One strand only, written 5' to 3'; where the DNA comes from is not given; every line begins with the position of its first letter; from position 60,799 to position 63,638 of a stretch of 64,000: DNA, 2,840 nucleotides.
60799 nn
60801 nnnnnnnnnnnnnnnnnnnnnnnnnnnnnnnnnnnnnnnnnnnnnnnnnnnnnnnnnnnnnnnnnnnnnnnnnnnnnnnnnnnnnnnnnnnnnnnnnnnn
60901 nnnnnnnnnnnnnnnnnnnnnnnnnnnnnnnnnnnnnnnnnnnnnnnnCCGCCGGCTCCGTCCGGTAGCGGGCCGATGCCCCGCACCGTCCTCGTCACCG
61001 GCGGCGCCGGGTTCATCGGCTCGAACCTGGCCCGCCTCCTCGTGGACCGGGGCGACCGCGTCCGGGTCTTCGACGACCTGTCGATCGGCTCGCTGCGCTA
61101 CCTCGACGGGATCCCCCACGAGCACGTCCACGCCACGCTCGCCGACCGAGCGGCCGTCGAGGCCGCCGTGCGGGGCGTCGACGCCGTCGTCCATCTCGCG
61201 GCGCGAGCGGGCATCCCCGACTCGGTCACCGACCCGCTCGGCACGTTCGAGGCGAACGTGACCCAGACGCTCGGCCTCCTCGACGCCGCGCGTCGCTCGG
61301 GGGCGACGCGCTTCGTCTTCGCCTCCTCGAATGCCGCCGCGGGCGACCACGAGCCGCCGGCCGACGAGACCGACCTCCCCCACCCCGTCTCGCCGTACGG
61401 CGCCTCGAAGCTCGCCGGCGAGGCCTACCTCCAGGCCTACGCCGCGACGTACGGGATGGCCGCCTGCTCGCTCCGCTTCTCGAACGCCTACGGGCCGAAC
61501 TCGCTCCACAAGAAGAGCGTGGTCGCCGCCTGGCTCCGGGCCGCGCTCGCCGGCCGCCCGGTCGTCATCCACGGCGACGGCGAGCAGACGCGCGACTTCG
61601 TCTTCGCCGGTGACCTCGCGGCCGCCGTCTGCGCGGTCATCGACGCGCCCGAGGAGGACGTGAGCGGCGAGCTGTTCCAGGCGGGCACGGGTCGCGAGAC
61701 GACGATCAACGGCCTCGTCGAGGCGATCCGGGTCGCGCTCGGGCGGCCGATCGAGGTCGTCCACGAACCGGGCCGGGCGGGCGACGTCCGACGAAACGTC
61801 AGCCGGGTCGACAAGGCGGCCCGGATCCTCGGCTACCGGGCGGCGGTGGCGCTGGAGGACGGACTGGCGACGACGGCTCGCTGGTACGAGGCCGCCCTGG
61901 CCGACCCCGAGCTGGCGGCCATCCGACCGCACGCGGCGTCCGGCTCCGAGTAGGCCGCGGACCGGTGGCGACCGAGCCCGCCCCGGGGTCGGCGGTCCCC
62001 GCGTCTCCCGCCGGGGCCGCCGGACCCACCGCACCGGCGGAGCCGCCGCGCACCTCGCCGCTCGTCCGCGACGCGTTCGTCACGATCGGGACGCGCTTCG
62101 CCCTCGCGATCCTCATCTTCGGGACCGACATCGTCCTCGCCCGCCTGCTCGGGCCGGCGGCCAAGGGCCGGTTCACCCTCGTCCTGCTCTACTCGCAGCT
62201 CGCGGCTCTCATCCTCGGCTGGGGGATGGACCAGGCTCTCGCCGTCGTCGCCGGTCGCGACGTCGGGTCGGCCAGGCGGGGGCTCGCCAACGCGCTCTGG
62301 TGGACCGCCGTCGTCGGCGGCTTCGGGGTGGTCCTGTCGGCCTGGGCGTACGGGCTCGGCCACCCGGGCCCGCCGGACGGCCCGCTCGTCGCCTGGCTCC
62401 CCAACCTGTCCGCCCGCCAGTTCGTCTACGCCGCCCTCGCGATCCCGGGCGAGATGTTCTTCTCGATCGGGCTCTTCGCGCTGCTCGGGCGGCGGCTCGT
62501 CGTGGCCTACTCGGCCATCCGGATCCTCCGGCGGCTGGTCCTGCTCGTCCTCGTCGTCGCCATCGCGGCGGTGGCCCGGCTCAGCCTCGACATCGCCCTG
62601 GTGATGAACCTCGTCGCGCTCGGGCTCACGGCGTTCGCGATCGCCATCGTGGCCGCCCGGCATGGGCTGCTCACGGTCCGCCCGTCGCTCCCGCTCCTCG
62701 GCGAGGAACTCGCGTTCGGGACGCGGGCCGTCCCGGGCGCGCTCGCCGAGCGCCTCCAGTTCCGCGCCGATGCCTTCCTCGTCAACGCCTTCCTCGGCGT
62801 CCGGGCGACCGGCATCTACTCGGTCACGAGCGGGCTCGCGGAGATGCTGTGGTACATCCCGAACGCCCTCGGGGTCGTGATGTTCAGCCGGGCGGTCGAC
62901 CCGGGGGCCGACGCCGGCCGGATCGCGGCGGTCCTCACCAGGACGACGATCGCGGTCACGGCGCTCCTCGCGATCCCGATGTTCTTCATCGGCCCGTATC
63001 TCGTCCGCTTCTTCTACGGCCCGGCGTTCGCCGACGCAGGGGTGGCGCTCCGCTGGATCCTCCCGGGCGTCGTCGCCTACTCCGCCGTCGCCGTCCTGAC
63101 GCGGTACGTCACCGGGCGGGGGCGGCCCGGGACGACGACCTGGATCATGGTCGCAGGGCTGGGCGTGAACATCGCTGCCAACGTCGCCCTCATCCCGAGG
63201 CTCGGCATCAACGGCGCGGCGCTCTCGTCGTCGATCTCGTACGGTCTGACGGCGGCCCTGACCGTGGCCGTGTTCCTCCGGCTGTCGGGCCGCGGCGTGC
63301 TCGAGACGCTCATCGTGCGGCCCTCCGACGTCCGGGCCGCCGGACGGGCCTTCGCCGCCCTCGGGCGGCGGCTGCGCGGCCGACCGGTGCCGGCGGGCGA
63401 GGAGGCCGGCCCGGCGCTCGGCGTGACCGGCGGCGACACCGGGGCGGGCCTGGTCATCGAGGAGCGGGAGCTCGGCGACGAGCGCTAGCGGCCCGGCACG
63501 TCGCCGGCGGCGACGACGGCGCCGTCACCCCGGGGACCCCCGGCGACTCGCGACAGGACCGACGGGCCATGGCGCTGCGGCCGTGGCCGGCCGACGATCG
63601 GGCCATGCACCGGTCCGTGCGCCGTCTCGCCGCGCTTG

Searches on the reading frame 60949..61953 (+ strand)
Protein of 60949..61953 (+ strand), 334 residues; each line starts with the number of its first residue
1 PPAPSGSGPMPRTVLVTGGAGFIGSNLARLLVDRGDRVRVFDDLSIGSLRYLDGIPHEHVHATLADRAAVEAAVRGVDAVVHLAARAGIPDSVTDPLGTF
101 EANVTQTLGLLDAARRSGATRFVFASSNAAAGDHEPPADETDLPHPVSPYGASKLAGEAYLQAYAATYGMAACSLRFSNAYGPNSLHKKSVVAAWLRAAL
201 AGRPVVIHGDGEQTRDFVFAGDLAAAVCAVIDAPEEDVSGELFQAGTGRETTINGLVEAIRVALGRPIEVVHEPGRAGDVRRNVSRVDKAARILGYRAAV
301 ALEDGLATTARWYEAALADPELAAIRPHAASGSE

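Call 46: search_protein_families(library=pfam, proteins=[window:60949-61953:+], max_evalue=0.001)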
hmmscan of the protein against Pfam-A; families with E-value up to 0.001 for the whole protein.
window:60949-61953:+ (334 aa): 8 families
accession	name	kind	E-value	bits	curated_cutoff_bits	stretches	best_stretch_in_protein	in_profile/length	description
PF01370.27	Epimerase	-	3.6e-63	213.6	20.9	1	14-246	1-240/240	NAD dependent epimerase/dehydratase family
PF16363.11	GDP_Man_Dehyd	-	7.8e-51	173.9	27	1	15-308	1-331/332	GDP-mannose 4,6 dehydratase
PF01073.25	3Beta_HSD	-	2.9e-20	72.9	22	1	15-230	1-229/280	3-beta hydroxysteroid dehydrogenase/isomerase family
PF04321.23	RmlD_sub_bind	-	2.2e-15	56.9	27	1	13-260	2-227/287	RmlD substrate binding domain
PF02719.21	Polysacc_synt_2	-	3.1e-15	56.6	20.2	1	14-261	1-244/293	Polysaccharide biosynthesis protein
PF13460.12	NAD_binding_10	-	1.5e-10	41.7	27.2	1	18-168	1-138/184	NAD(P)H-binding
PF05368.20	NmrA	-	7.8e-10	39.3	27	1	12-274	3-244/298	NmrA-like family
PF07993.18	NAD_binding_4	-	1.9e-07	30.9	20.1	1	70-182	82-209/258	Male sterility protein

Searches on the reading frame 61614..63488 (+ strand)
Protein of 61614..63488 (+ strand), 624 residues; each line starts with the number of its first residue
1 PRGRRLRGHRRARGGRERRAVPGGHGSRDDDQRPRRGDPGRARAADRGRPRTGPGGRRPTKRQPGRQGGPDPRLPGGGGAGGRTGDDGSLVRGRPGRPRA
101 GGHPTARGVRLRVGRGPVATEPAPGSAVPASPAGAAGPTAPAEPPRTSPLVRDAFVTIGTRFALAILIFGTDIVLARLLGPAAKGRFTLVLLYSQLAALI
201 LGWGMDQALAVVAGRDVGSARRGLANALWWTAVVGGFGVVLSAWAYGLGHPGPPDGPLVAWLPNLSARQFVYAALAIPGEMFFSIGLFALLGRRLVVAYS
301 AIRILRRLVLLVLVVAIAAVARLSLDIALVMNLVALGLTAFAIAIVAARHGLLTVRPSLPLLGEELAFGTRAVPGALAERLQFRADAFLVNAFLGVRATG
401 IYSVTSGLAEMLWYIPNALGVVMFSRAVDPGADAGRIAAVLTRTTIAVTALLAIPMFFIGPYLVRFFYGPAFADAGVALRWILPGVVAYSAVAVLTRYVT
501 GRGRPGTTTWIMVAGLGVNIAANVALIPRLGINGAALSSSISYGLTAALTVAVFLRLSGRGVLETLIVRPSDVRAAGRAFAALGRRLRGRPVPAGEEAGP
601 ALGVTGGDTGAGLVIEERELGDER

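Call 46: search_protein_families(library=pfam, proteins=[window:61614-63488:+], max_evalue=0.001)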
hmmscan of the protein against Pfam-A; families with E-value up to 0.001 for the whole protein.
window:61614-63488:+ (624 aa): 2 families
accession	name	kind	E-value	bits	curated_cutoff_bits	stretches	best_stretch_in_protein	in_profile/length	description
PF13440.11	Polysacc_synt_3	-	2.4e-09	37.3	23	1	311-472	124-288/293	Polysaccharide biosynthesis protein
PF03023.19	MurJ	-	1.5e-05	24.3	27.4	1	442-550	281-395/451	Lipid II flippase MurJ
